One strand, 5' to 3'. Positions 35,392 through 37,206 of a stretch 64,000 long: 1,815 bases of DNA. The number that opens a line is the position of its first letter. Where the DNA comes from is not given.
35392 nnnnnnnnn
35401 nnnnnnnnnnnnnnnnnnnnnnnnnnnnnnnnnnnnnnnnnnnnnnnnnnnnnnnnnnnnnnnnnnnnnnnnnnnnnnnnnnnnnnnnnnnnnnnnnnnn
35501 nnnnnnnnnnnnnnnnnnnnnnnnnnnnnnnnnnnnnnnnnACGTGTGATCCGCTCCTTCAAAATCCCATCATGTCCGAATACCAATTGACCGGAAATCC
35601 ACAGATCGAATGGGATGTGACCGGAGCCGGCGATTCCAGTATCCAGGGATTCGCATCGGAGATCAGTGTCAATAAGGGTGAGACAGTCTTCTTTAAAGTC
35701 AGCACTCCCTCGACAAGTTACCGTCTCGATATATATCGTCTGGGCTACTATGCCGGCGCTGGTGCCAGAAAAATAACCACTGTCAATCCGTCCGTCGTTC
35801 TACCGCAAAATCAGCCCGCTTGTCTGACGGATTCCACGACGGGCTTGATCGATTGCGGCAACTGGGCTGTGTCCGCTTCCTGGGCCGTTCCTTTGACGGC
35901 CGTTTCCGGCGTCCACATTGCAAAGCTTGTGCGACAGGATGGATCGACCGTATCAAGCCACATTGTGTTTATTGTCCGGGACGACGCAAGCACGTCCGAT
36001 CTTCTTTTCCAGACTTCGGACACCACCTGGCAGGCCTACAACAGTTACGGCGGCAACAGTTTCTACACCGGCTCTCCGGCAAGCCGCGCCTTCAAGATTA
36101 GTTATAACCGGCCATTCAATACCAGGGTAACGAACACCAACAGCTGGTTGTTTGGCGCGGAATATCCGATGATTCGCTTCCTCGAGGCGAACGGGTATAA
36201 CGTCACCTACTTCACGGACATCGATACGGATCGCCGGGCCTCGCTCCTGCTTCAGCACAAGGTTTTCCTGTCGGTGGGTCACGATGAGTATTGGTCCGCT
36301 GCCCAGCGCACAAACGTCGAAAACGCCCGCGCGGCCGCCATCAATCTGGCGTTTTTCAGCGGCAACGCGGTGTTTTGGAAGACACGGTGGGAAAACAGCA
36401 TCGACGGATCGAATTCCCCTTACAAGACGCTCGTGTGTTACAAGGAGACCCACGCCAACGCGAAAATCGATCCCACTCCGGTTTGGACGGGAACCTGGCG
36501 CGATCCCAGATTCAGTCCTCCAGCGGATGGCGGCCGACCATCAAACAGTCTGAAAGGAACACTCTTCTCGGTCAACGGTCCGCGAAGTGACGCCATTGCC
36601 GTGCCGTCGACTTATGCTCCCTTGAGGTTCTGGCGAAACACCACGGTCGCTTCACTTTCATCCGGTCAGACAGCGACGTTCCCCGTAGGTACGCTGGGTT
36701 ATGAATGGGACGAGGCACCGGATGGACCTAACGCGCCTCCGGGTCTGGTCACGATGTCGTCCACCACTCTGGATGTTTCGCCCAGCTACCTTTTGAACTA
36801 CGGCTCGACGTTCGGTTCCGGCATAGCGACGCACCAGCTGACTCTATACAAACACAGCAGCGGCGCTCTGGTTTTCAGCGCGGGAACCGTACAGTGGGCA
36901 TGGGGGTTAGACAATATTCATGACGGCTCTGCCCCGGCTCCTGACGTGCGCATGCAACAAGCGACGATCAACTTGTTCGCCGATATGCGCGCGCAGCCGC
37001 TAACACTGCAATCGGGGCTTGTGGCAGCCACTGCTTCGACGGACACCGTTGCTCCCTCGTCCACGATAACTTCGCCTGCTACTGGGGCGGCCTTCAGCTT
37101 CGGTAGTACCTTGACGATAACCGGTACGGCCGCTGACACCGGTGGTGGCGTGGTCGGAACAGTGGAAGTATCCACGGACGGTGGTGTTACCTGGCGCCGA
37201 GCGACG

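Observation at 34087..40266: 2059-aa secreted protein with three DUF4082 modules, a DmfA2-like domain and five tandem Fn3 domains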

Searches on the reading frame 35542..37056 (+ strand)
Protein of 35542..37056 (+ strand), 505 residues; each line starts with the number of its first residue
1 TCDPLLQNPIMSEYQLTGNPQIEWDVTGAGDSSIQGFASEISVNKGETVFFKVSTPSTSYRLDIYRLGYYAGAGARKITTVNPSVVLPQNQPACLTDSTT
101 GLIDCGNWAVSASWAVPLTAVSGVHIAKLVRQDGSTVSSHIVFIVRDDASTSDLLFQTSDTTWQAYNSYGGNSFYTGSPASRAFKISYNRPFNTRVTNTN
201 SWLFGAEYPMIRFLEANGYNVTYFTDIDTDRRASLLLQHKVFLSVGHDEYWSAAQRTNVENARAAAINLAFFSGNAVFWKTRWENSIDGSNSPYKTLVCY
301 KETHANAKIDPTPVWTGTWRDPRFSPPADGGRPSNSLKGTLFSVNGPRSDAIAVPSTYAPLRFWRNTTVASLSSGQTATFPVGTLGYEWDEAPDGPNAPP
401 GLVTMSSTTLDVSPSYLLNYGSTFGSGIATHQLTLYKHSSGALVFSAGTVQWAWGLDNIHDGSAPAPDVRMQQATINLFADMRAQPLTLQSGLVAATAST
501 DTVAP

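Call 21: search_solved_structures(query=A2, max_evalue=1, show_alignments=2)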
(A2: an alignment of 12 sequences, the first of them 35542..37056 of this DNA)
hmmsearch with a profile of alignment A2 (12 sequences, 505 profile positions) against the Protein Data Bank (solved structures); distinct sequences matched with E-value up to 1: 5.
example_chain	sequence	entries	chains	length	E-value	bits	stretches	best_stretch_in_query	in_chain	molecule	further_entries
8i5a_A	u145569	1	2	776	1.7e-16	63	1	107-293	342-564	N-acetyl-(R)-beta-phenylalanine acylase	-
8huy_A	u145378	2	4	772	9.4e-16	60.6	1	107-293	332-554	Chains: A,B | N-acetyl-(R)-beta-phenylalanine acylase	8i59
6lvb_A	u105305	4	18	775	9e-11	44.1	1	161-283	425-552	N,N-dimethylformamidase large subunit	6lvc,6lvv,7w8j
6lvd_A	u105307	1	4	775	9.3e-10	40.8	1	107-283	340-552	N,N-dimethylformamidase large subunit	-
6lve_A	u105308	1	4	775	1e-09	40.7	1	161-283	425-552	N,N-dimethylformamidase large subunit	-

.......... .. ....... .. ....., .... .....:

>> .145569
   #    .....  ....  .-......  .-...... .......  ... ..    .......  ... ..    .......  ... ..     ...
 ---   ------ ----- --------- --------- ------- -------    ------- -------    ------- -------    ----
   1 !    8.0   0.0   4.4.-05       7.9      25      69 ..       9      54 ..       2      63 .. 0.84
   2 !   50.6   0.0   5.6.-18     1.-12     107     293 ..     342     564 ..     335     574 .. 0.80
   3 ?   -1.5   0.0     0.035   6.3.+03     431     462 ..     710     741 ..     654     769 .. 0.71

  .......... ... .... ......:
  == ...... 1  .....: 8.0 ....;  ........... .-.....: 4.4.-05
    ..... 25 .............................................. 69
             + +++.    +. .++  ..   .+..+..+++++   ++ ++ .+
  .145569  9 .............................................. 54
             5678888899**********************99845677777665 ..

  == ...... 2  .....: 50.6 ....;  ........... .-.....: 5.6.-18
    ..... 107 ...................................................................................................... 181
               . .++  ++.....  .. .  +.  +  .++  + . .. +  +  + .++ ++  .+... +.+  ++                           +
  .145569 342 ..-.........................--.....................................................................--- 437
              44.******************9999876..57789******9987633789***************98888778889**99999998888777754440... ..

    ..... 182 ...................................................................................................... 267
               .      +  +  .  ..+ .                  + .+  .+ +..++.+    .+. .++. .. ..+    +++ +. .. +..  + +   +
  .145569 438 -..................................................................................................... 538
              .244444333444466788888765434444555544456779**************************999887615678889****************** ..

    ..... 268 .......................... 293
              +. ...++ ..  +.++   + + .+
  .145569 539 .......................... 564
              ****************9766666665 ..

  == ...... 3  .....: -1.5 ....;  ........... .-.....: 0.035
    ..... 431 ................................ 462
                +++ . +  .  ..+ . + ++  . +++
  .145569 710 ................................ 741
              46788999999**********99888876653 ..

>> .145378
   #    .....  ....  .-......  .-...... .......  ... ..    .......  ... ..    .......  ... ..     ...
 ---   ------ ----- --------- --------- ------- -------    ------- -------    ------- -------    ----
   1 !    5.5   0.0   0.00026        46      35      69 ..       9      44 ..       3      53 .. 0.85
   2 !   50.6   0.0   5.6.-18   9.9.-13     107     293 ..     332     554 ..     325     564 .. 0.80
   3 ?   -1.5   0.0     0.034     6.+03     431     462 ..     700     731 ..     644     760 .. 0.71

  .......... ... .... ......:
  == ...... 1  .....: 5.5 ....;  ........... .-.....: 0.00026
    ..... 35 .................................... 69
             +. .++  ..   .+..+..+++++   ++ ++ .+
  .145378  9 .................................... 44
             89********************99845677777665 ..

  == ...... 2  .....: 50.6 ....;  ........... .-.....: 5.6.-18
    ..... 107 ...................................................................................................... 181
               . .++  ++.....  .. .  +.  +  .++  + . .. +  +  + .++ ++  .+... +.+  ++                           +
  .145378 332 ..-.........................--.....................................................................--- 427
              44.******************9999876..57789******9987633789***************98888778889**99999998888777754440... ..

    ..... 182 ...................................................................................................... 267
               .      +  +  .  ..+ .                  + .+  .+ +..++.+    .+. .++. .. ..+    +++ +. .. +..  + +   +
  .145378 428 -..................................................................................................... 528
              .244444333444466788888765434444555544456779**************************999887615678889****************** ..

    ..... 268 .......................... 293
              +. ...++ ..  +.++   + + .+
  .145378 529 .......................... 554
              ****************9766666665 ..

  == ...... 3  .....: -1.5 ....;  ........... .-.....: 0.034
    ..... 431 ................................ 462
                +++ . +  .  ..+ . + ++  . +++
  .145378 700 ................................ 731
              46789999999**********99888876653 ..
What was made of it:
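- Tried and rejected: DMFase appeared only once a family profile was used (call 21).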

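Call 25: search_solved_structures(query=A2, max_evalue=1e-8, show_alignments=5)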
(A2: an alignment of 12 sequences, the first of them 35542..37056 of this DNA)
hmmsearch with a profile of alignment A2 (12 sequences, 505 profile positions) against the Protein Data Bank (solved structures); distinct sequences matched with E-value up to 1e-8: 5.
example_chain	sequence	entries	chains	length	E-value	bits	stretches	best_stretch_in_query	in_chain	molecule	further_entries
8i5a_A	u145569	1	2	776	1.7e-16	63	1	107-293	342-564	N-acetyl-(R)-beta-phenylalanine acylase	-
8huy_A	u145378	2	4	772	9.4e-16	60.6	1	107-293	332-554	Chains: A,B | N-acetyl-(R)-beta-phenylalanine acylase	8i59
6lvb_A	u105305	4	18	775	9e-11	44.1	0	161-283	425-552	N,N-dimethylformamidase large subunit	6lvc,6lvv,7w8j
6lvd_A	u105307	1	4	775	9.3e-10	40.8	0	107-283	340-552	N,N-dimethylformamidase large subunit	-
6lve_A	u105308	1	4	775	1e-09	40.7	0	161-283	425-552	N,N-dimethylformamidase large subunit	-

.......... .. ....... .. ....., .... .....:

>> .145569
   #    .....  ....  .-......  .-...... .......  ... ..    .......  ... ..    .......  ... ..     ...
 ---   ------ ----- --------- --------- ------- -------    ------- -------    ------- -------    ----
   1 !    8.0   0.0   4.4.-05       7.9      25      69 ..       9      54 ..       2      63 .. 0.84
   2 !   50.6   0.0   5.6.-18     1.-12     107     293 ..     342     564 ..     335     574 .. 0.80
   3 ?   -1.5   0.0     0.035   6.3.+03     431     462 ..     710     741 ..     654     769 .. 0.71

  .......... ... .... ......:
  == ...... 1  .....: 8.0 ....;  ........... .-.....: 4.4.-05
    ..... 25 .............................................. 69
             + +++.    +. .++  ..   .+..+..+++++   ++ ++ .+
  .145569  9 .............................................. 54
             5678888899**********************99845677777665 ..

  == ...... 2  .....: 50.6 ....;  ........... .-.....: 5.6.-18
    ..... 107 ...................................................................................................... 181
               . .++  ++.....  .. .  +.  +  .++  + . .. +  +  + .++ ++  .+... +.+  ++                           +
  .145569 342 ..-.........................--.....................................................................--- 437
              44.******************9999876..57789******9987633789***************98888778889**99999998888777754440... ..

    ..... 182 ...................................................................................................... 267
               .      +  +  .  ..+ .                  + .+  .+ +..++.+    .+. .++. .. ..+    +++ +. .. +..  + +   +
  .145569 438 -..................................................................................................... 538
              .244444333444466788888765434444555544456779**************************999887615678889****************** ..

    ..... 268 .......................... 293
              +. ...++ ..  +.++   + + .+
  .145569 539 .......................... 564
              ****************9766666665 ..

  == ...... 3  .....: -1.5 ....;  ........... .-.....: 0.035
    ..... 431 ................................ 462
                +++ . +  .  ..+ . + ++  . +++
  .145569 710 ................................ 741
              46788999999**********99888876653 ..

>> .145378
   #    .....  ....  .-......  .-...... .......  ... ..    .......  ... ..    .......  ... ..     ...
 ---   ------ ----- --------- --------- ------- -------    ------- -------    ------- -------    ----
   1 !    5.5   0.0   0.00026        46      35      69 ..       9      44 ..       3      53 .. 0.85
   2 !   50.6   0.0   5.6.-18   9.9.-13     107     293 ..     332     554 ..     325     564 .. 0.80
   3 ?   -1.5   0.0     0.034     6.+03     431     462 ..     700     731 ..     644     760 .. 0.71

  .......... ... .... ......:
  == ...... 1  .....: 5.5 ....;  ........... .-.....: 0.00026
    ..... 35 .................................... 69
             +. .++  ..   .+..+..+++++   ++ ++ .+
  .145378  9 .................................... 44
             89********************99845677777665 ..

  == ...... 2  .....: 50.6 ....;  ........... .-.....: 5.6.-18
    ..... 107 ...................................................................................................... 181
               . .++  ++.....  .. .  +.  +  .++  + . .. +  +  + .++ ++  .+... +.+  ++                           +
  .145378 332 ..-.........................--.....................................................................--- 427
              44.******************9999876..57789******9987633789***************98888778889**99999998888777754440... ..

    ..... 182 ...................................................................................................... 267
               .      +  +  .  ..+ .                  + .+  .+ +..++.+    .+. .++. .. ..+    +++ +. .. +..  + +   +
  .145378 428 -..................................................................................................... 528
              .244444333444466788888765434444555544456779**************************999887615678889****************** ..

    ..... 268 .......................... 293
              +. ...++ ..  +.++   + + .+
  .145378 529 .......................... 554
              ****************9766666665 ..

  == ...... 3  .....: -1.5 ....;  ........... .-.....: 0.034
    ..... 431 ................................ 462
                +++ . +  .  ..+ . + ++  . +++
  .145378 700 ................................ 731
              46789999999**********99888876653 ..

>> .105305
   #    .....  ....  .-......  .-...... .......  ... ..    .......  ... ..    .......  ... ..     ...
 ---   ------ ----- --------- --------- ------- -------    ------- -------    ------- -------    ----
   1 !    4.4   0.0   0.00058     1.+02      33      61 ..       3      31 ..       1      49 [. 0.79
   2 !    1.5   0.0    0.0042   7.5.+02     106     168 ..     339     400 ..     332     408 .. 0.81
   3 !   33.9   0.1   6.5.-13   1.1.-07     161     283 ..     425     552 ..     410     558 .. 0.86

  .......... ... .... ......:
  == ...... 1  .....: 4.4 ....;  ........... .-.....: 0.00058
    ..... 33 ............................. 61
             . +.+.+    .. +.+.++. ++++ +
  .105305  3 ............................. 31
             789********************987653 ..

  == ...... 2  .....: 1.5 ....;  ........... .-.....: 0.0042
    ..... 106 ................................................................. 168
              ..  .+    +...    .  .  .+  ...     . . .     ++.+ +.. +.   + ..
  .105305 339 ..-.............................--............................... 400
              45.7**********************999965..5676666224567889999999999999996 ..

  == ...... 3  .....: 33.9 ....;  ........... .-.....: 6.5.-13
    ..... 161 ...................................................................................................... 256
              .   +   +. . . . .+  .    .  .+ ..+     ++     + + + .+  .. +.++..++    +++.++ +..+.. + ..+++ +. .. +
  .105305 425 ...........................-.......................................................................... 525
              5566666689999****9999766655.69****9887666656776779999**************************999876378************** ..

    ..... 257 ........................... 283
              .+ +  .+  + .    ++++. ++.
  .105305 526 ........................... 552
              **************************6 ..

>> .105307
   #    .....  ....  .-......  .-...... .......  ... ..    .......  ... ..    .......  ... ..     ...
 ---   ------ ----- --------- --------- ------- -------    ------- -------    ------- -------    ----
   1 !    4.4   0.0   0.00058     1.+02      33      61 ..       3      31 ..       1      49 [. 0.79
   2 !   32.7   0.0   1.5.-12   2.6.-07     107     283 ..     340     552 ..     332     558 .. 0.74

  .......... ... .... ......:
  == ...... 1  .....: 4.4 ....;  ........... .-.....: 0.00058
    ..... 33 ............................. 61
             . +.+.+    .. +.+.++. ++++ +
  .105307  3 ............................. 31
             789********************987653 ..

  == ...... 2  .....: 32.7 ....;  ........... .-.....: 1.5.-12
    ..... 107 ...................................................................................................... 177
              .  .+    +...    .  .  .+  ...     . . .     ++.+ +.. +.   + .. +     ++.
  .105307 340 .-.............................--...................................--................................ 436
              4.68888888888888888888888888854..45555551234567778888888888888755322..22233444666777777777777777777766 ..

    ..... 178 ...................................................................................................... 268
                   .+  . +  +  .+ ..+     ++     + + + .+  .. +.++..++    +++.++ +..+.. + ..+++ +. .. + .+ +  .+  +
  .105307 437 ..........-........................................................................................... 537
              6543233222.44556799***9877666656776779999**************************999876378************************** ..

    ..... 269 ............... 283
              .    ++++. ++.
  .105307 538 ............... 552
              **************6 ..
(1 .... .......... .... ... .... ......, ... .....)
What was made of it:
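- On Bona fide N,N-dimethylformamidase (EC 3.5.1.56): About 280 residues have no counterpart, and the core is about 500 aa (calls 21, 25).
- Closest known: N-acetyl-. Same: It shares the QAY and H-x-E-Y motifs and is an N-acetyl amide hydrolase (calls 21, 25).
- The family profile hits two solved amidohydrolases with this fold, 8i5a (E 1.7e-16) and 6lvb (E 9e-11) (calls 21, 25). The core lacks about 280 residues of DMFase (chain residues roughly 50-335), and the DMFase small subunit is not expected here, so the pocket and substrate may differ (calls 21, 25). Both solved relatives act on small molecules: DMF, and N-acetyl-beta-phenylalanine (calls 21, 25). The core is only distantly related to the two characterised enzymes and lacks a large part of DMFase (calls 21, 25).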

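Call 38: find_related_loci(query=A2, collection=genome_contigs, flank=10000)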
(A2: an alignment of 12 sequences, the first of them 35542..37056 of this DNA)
Query A2 (505 aa) in genome_contigs; peptide patterns used: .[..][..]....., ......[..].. (x = any residue, [..] = any of these).
600 stretches matched a pattern (row limit reached: there are more); 599 encode a relative of the query (tblastn E <= 1e-3); the best 80 are kept; 80 distinct loci.
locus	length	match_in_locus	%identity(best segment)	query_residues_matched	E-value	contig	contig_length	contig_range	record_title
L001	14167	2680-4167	71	8-505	0e+0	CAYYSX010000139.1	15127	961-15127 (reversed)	MAG TPA_asm: uncultured Verrucomicrobiota bacterium isolate SRP344714_co2_9 genome assembly, contig: NODE_10224_length_1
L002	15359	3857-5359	70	8-505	0e+0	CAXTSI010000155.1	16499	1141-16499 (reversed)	MAG TPA_asm: uncultured bacterium isolate public_SRR14721957_metawrap_bin.4 genome assembly, contig: public_SRR14721957_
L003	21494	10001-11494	66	8-505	0e+0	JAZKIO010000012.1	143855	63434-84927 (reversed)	MAG: Pseudomonadota bacterium isolate ADI_DC_SW_02_SPN_11032020-bin039 DCSW02SPN_B039_0_000000000012, whole genome shotg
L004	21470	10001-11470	67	10-498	0e+0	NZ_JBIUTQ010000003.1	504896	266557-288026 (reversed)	Streptosporangium sp. NPDC087985 NPDC087985_169_C11.ctg-0003, whole genome shotgun sequence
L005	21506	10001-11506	65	1-505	0e+0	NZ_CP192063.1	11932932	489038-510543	Actinoallomurus sp. CA-150999 chromosome, complete genome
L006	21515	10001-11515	65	2-505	0e+0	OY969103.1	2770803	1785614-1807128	MAG: uncultured Solirubrobacterales bacterium isolate MFD03975.bin.c.2 genome assembly, chromosome: 1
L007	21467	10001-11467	68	8-494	0e+0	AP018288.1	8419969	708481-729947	Nostoc sp. NIES-4103 DNA, nearly complete genome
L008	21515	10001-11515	63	2-505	0e+0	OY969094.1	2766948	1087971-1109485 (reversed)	MAG: uncultured Solirubrobacterales bacterium isolate MFD09206.bin.c.2 genome assembly, chromosome: 1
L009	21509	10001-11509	65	8-505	0e+0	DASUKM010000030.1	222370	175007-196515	MAG TPA_asm: Vicinamibacterales bacterium isolate SMAG_U1515 k141_876238, whole genome shotgun sequence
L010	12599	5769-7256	66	8-505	0e+0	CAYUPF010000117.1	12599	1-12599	MAG TPA_asm: uncultured Rubrivivax sp. isolate SRP344714_co2_327 genome assembly, contig: NODE_13066_length_12599_cov_65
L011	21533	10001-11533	64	8-505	0e+0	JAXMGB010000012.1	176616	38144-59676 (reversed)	MAG: Methylotetracoccus sp. isolate STL-PRO102 C1.276.fa-12, whole genome shotgun sequence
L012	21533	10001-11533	64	1-505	0e+0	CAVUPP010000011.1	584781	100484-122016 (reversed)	MAG: Vicinamibacteria bacterium isolate MFD03975.bin.1.47 genome assembly, contig: contig_24592, whole genome shotgun se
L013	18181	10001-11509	63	2-499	0e+0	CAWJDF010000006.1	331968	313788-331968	MAG: uncultured Solirubrobacterales bacterium isolate MFD04944.bin.2.30 genome assembly, contig: contig_21372, whole gen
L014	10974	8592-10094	63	2-505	0e+0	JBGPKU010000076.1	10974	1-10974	MAG: Candidatus Limnocylindria bacterium isolate OBJ_0618_7090110_279 k141_4175269_length_10974_cov_20.6478, whole genom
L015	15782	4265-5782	62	1-505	0e+0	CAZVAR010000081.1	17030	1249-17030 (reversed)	MAG TPA_asm: uncultured Alphaproteobacteria bacterium isolate SRP268622_co1_362 genome assembly, contig: NODE_7419_lengt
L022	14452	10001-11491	64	8-505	0e+0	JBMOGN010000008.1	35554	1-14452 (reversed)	MAG: Rubrivivax sp. isolate Deming_bin.302 contig2393, whole genome shotgun sequence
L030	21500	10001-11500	61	8-505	0e+0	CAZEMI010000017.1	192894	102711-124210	MAG TPA_asm: uncultured Acidobacterium sp. isolate binchicken_co31_34 genome assembly, contig: k141_4023704, whole genom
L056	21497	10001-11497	59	2-505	0e+0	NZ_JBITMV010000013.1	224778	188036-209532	Micromonospora sp. NPDC049366 NPDC049366_364_G12.ctg-0013, whole genome shotgun sequence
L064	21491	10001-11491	58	8-505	0e+0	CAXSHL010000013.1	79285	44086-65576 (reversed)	MAG: uncultured Nocardioidaceae bacterium isolate private_X4_metawrap_bin.13 genome assembly, contig: private_X4_metawra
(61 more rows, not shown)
